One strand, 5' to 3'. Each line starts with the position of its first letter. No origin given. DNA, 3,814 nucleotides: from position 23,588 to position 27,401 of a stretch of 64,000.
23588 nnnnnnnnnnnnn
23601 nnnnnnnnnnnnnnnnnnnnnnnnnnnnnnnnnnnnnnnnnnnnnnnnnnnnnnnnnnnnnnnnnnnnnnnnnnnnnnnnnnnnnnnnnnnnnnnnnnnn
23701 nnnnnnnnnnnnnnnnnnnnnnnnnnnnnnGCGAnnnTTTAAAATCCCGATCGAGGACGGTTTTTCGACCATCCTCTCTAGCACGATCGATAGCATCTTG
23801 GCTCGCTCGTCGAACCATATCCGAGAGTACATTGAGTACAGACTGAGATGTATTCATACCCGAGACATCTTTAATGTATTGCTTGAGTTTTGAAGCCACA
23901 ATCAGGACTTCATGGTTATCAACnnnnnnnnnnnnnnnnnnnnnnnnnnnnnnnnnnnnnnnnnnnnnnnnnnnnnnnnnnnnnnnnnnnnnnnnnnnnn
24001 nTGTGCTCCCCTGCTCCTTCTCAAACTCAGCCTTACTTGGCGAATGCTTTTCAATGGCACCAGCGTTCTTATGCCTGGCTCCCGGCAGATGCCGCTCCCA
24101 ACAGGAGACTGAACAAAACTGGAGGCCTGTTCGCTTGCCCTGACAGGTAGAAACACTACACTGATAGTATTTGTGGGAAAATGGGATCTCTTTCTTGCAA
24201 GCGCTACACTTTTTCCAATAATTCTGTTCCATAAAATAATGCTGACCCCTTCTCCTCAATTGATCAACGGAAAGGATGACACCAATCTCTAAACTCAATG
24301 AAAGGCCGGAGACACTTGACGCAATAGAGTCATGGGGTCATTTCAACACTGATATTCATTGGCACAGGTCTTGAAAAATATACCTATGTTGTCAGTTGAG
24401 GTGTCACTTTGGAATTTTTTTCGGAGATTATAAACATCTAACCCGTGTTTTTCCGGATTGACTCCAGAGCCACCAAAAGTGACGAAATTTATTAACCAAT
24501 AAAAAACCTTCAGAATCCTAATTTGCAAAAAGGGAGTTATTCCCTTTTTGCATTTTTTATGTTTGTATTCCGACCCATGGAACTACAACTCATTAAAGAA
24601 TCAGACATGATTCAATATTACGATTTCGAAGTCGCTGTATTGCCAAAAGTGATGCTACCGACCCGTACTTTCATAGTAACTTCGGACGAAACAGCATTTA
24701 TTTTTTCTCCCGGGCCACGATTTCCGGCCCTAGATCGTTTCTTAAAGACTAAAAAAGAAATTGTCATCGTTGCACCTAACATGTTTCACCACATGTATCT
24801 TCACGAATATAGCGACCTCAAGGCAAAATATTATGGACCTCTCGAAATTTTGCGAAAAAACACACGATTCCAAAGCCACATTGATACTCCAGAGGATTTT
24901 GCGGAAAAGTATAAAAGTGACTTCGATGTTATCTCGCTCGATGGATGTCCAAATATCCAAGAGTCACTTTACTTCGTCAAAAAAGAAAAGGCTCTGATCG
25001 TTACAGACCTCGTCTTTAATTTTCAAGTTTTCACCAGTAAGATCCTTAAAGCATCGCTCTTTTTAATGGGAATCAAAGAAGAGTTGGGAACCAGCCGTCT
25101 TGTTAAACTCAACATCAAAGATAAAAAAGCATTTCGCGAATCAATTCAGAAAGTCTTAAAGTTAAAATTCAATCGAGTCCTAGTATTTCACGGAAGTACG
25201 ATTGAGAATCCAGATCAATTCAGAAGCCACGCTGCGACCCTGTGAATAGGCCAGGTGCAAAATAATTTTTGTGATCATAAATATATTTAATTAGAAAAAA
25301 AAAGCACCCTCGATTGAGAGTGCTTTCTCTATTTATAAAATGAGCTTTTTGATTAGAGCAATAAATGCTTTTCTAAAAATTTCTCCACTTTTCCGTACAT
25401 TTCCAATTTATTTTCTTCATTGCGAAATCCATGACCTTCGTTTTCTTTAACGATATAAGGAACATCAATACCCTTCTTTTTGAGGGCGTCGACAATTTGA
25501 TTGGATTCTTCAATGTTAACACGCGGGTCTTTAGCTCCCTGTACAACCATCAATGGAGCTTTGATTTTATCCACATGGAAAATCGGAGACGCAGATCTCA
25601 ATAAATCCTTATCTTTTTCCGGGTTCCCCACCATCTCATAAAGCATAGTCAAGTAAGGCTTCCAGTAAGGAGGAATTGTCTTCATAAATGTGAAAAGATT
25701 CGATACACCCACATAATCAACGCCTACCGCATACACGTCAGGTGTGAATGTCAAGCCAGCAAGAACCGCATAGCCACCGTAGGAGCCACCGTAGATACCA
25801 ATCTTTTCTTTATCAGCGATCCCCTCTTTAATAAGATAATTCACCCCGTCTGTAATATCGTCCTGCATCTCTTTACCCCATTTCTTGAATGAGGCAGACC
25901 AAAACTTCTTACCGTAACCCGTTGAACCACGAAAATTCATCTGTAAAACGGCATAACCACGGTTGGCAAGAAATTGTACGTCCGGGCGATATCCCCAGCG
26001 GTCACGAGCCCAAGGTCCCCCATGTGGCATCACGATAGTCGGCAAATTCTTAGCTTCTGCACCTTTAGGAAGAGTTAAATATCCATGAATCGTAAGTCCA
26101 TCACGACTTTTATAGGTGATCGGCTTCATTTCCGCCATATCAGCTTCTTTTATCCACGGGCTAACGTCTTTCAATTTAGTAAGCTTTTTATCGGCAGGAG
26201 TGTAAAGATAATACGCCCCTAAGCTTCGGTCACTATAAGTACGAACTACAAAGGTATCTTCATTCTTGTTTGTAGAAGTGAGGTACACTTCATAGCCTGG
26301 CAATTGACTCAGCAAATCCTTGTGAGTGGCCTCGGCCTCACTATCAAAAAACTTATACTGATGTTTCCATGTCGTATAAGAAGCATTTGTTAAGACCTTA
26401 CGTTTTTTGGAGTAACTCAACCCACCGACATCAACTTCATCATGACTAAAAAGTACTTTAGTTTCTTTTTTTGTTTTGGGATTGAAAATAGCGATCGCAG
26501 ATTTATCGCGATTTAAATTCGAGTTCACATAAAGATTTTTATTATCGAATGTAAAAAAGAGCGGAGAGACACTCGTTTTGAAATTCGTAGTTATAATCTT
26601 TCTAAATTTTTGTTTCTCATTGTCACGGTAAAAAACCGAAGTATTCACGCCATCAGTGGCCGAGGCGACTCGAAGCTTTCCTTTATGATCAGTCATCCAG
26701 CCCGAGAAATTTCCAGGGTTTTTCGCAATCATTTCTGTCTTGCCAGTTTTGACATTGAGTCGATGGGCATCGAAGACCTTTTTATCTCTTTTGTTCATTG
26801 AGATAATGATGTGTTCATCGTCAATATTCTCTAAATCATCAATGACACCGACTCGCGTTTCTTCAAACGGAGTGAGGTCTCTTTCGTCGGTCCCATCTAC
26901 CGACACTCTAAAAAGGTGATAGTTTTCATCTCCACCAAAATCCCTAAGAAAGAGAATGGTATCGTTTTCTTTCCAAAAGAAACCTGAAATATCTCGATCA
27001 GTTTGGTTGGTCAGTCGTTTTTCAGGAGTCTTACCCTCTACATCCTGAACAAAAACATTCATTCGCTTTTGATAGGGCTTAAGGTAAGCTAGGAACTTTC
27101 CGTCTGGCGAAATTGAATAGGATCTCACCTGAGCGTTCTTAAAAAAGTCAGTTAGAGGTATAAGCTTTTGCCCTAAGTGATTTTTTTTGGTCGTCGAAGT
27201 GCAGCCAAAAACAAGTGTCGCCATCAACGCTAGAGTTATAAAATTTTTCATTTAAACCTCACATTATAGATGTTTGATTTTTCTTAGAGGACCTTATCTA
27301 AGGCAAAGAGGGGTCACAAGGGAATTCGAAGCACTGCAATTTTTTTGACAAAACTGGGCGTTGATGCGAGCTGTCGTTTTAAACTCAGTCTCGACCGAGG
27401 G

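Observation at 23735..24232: Histone-fold domain fused to an N-terminal ZZ-like zinc finger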

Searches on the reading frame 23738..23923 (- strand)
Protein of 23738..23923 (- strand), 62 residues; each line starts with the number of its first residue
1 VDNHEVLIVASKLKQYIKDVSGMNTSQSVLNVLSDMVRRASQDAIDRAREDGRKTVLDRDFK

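Call 73: search_solved_structures(query=A3, max_evalue=1, show_alignments=0)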
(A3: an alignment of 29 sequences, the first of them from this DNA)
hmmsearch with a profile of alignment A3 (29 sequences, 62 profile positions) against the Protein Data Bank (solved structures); distinct sequences matched with E-value up to 1: 13.
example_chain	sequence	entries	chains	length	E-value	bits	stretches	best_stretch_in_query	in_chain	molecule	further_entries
8cmp_A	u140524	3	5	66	1.8e-21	79.3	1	4-61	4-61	CBFD_NFYB_HMF domain-containing protein | Transcription factor CBF/NF-Y/archaeal histone domain-containing protein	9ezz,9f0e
8fvx_A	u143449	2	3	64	3.3e-21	78.5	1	4-61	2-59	CBFD_NFYB_HMF domain-containing protein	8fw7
9qt0_A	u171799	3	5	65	4.9e-10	42.7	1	2-61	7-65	DUF1931 domain-containing protein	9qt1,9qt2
9f2c_A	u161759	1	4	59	3.8e-09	39.8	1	8-59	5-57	hypothetical protein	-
8bdk_A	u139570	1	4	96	5.3e-06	29.7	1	13-62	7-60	DNA-binding protein HmvA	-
9qv5_A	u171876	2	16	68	0.0033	20.8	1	26-62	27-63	Archaeal histone A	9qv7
9qv6_A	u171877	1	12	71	0.0037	20.6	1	26-62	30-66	Archaeal histone A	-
1a7w_A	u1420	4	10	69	0.0043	20.4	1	30-61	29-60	HISTONE HMFB | PROTEIN (HISTONE HMFB) | HISTONE B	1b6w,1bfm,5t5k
1ku5_A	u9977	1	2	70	0.047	17.1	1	25-61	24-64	HPhA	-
1f1e_A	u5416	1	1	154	0.074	16.5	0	39-61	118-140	HISTONE FOLD PROTEIN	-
1b67_A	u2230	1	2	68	0.57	13.6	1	30-61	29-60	PROTEIN (HISTONE HMFA)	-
1hta_A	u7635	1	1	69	0.59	13.6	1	30-61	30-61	HISTONE HMFA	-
9sob_A8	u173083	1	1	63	0.61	13.5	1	12-55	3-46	Nuclear pore complex protein NUP93A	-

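Call 74: search_protein_families(library=pfam, alignment_id=A3, max_evalue=1)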
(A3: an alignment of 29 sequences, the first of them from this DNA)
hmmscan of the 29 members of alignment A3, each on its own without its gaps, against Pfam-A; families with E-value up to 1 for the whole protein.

A. member 1, seq(62 aa): 1 family
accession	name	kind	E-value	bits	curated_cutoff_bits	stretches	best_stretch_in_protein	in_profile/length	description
PF00808.29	CBFD_NFYB_HMF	-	0.061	14.1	21.4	1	29-60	29-60/65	Histone-like transcription factor (CBF/NF-Y) and archaeal histone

B. families by the number of members that match (of 29 scanned): 25 families
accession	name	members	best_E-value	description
PF00808.29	CBFD_NFYB_HMF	24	0.00038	Histone-like transcription factor (CBF/NF-Y) and archaeal histone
PF09123.17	DUF1931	4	0.011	Domain of unknown function (DUF1931)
PF18376.6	MDD_C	2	0.00088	Mevalonate 5-diphosphate decarboxylase C-terminal domain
PF01789.22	PsbP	1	0.012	PsbP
PF10157.14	BORCS6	1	0.014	BLOC-1-related complex sub-unit 6 C-terminal helix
PF05504.16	Spore_GerAC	1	0.017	Spore germination B3/ GerAC like, C-terminal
PF11727.13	ISG65-75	1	0.021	Invariant surface glycoprotein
PF03705.20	CheR_N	1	0.026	CheR methyltransferase, all-alpha domain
PF17862.7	AAA_lid_3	1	0.029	AAA+ lid domain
PF09361.15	Phasin_2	1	0.03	Phasin protein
PF23731.1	ARM_ECM29_C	1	0.065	ECM29, C-terminal ARM-like repeats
PF03480.18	DctP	1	0.077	Bacterial extracellular solute-binding protein, family 7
PF02269.22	TFIID-18kDa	1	0.079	Transcription initiation factor IID, 18kD subunit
PF06822.17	DUF1235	1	0.088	Protein of unknown function (DUF1235)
PF14278.11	TetR_C_8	1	0.089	Transcriptional regulator C-terminal region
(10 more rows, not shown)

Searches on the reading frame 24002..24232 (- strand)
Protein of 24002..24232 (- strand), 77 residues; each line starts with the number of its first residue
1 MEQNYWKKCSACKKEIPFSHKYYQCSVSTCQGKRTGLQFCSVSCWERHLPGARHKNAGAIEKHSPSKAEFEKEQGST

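Call 28: search_solved_structures(query=A2, max_evalue=10, show_alignments=3)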
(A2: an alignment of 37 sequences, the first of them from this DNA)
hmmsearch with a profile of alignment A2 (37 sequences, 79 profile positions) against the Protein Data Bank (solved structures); distinct sequences matched with E-value up to 10: 1.
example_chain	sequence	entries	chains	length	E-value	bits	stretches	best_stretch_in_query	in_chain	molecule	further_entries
3jd5_R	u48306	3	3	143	2.5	11.7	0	5-16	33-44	28S ribosomal protein S18c, mitochondrial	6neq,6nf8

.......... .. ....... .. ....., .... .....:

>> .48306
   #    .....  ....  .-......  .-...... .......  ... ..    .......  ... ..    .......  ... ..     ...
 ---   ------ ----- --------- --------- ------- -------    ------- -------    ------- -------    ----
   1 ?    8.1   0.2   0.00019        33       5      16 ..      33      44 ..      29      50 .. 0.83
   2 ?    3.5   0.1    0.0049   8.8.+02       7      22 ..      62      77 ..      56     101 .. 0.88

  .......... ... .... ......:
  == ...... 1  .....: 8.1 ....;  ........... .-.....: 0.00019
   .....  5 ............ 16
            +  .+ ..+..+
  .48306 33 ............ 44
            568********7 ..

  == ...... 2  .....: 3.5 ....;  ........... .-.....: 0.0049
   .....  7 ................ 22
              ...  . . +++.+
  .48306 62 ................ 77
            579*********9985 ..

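Call 29: search_protein_families(library=pfam, alignment_id=A2, max_evalue=10)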
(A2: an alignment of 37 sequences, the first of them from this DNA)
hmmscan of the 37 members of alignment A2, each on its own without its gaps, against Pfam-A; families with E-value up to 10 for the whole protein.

A. member 1, seq(77 aa): 3 families
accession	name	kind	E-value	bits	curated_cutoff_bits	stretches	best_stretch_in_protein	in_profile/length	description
PF11809.13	DUF3330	-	0.078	13.5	25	1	8-57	12-55/69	Domain of unknown function (DUF3330)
PF03107.22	C1_2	-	0.67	10.8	26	1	6-30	17-39/48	C1 domain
PF06467.20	zf-FCS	-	0.73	10.1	22.4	1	7-47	5-38/39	MYM-type Zinc finger with FCS sequence motif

B. families by the number of members that match (of 37 scanned): 22 families
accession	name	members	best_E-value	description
PF03107.22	C1_2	21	0.0022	C1 domain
PF24461.1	DUF7576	16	0.00026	Family of unknown function (DUF7576)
PF18716.7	VATC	16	0.1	Vms1-associating treble clef domain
PF08063.17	Zn_ribbon_PADR1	12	0.06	PADR1 domain, zinc ribbon fold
PF04570.20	zf-FLZ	8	0.054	zinc-finger of the FCS-type, C2-C2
PF04438.22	zf-HIT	6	0.098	HIT zinc finger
PF06467.20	zf-FCS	5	0.011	MYM-type Zinc finger with FCS sequence motif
PF25813.1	zf_VAL1_N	4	0.029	VAL1-like, N-terminal zinc finger domain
PF21422.2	NP_C_Orthomyx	3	0.0036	Orthomyxovirus nucleoprotein, C-terminal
PF11326.13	PANTS-like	3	0.021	Synaptic plasticity regulator PANTS-like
PF11809.13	DUF3330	3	0.031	Domain of unknown function (DUF3330)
PF16736.11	sCache_like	2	0.12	Single Cache-like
PF21257.3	PHD_ash2p_like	2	0.28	ASH2, PHD zinc finger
PF04640.20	PLATZ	2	1.6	PLATZ transcription factor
PF23549.1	Zn_ribbon_GRF_2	1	0.036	GRF-like zinc ribbon domain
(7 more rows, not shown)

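Call 37: predict_structure(alignment_id=A2)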
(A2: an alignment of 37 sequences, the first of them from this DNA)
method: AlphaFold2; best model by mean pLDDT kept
length: 77 residues; sequences in the alignment: 37
mean_pLDDT: 83.5   pTM: 0.67
mean pLDDT of the five models: 83.5, 81.7, 80.9, 79.5, 78.0
residues with pLDDT >= 90: 33; 70-90: 30; 50-70: 14; < 50: 0
segments of 3 or more residues with pLDDT < 50: none
pLDDT, mean of each block of 10 residues (from residue 1): 83 93 86 76 84 74 91 79
secondary structure, 60 per line:
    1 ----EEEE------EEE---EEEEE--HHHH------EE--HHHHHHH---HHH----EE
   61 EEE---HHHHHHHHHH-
elements in order: E5-8 E15-17 E21-25 H28-31 H42-48 E59-63 H67-76

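Call 40: fold_search(model_id=the predicted structure, library=pdb)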
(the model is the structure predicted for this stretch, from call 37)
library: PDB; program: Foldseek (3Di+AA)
matches with E <= 10: 90; with E <= 0.001: 0
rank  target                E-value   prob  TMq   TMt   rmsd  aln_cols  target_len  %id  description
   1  9upz_A                6.4e-02  0.77  0.41  0.28   8.4        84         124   17  KCMF1 Zn-coordinating domains with RTGG peptide (released 2025-08-27)
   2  9lgr_E                8.3e-02  0.95  0.45  0.57   3.6        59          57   17  Y-degron fused ZZ-domain of the Arabidopsis thaliana E3 ubiquitin-protein ligase BIG (released 2026-01-14)
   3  5ypg_A                1.3e-01  0.85  0.40  0.55   3.8        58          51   26  p62/SQSTM1 ZZ domain with Leu-peptide (released 2018-08-29)
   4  5ypa_A                1.4e-01  0.85  0.40  0.55   3.7        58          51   26  p62/SQSTM1 ZZ domain with Lys-peptide (released 2018-08-29)
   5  5yp8_A                1.5e-01  0.85  0.40  0.56   3.7        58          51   26  p62/SQSTM1 ZZ domain with Arg-peptide (released 2018-08-29)
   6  6ww3_B                1.7e-01  0.85  0.44  0.54   3.4        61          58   15  Crystal structure of HERC2 ZZ domain in complex with SUMO1 tail (released 2020-08-05)
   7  9jni_A                1.7e-01  0.57  0.41  0.29   8.4        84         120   17  KCMF1 Zn-coordinating domains with RCKG peptide (Sulfonic Cysteine) (released 2025-08-27)
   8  9hxw_C                1.8e-01  0.51  0.37  0.19   7.6        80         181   21  Cryo-EM structure of the human UBR4/KCMF1/CALM1 complex (composite map) (released 2025-12-10)
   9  9d9z_E                2.1e-01  0.54  0.38  0.21   7.5        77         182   19  Structure of human UBR4-KCMF1-CaM E3 ligase complex (Silencing Factor of the Integrated stress response, SiFI) (released 2025-06-11)
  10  5yph_A                2.2e-01  0.82  0.44  0.61   3.8        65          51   25  p62/SQSTM1 ZZ domain with Ile-peptide (released 2018-08-29)
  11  6miu_A                2.2e-01  0.75  0.40  0.51   3.8        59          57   25  Crystal structure of p62 ZZ domain in complex with Arg-Glu peptide (released 2018-10-31)
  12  5ypc_B                2.2e-01  0.69  0.38  0.52   3.8        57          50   24  p62/SQSTM1 ZZ domain with Phe-peptide (released 2018-08-29)
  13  8zga_C                2.3e-01  0.63  0.43  0.49   5.9        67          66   18  F-degron fused ZZ-domain of the Arabidopsis thaliana E3 ubiquitin-protein ligase PRT1 (released 2025-05-14)
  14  6khz_A                2.5e-01  0.66  0.37  0.52   3.8        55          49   24  p62/SQSTM1 ZZ domain with Gly-peptide (released 2020-01-22)
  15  7r1o_CCC              2.7e-01  0.63  0.38  0.52   3.9        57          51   26  p62-ZZ domain of the human sequestosome in complex with dusquetide (released 2022-05-18)
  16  2das_MODEL_1_A        2.8e-01  0.90  0.44  0.54   4.4        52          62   23  Solution structure of TRASH domain of zinc finger MYM-type protein 5 (released 2006-06-14)
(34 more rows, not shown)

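Call 61: search_protein_representatives(alignment_id=A2)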
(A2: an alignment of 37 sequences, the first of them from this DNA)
Query: 37 sequences, 79 profile positions. Proteins with E-value up to 0.001 (for the whole library): 292; up to 1e-10: 243; up to 1e-30: 13. The best 150 are listed.
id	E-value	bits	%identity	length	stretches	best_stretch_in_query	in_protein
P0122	1.0e-35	137.9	-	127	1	3-76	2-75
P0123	5.3e-35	135.6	-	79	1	4-76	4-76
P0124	1.2e-33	131.3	-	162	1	4-72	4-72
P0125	1.3e-33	131.2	-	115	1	5-74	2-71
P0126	2.3e-33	130.4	-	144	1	4-77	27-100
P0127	1.1e-32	128.2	-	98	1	5-71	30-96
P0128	8.4e-32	125.4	-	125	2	3-70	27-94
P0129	1.0e-31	125.1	-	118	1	4-73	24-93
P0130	3.3e-31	123.5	-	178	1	5-72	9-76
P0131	3.3e-31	123.5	-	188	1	5-75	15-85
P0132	3.5e-31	123.4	-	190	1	5-77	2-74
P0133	5.3e-31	122.8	-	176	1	5-76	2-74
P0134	7.6e-31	122.3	-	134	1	3-64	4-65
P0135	2.4e-30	120.7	-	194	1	4-76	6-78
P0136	3.4e-30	120.2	-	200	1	3-78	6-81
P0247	6.8e-23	96.8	-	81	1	7-69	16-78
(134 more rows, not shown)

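Call 63: find_encoding_contigs(protein=P0247, flank=4000, max_places=3)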
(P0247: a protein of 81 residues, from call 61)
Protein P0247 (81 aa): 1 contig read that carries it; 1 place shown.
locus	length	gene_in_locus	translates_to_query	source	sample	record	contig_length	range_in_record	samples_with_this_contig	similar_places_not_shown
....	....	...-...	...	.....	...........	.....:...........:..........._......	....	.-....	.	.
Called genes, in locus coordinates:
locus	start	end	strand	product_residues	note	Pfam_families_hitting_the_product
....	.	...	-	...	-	?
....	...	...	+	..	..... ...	-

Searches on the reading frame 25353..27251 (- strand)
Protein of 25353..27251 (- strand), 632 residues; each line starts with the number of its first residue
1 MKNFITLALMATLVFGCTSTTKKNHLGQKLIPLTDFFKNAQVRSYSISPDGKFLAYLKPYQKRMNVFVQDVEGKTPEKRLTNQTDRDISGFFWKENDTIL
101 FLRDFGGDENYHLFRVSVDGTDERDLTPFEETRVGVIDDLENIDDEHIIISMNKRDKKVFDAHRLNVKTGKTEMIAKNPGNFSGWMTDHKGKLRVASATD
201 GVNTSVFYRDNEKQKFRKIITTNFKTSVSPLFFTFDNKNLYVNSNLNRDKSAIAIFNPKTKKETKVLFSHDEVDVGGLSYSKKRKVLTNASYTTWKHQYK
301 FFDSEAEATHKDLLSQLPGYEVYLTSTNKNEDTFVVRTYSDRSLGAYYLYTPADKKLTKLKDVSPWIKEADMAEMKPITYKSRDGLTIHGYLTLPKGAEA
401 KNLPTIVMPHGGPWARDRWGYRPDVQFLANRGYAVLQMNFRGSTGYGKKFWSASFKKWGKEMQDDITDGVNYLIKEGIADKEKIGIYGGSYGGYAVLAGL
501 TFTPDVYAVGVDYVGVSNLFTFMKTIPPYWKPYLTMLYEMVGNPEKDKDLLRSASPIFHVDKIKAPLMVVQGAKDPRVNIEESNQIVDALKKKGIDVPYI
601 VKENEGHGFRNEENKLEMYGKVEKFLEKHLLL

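Call 51: search_protein_families(library=pfam, proteins=[window:25353-27251:-], max_evalue=0.001)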
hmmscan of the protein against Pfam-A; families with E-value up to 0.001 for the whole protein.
window:25353-27251:- (632 aa): 7 families
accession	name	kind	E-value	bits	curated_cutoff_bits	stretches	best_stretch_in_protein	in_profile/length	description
PF00326.27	Peptidase_S9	-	1.5e-51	175.4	22.6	1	421-630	3-210/213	Prolyl oligopeptidase family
PF20434.5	BD-FAE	-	2.6e-18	66.8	26.8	1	394-590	5-215/215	BD-FAE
PF02129.25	Peptidase_S15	-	3.2e-11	43.8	23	1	384-510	1-123/262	X-Pro dipeptidyl-peptidase (S15 family)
PF01738.24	DLH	-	8.3e-10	39.1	21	1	389-615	2-194/217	Dienelactone hydrolase family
PF05448.18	AXE1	-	8.1e-07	28.5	21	1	368-450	49-127/321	Acetyl xylan esterase (AXE1)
PF12146.15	Hydrolase_4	-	2.9e-06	27.2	27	0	419-501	18-95/239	Serine aminopeptidase, S33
PF24817.1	WD40_WDHD1_1st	-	8.4e-05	22.3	109.9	0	39-107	222-287/291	WDHD1 first WD40 domain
